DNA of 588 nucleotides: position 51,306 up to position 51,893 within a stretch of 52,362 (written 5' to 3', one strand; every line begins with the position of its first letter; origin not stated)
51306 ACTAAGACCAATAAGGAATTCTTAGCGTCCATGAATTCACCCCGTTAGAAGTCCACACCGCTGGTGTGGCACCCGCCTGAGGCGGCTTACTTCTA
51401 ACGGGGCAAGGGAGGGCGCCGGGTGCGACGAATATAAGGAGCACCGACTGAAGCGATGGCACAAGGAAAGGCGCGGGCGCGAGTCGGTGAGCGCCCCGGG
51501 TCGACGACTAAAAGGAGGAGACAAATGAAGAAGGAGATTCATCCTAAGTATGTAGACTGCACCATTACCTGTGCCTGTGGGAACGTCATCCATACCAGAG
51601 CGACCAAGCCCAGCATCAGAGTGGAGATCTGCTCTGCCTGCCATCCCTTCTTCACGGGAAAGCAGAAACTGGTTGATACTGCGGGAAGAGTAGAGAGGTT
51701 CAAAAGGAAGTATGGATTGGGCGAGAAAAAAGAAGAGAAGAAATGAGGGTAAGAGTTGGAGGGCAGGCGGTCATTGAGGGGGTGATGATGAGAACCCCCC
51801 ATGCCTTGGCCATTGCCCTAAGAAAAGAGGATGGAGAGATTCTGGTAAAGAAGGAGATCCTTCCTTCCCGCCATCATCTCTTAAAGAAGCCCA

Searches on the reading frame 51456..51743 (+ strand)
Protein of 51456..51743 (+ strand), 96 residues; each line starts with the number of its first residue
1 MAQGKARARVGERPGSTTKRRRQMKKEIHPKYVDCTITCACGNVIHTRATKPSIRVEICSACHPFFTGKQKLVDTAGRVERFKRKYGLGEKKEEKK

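Call 86: search_protein_families(library=pfam, proteins=[window:51456-51743:+], max_evalue=0.001)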
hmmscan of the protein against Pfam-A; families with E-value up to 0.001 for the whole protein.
window:51456-51743:+ (96 aa): 1 family
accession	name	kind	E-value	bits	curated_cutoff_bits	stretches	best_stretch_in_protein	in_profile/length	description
PF01197.23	Ribosomal_L31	-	6.5e-33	113.2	27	1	24-87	1-65/65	Ribosomal protein L31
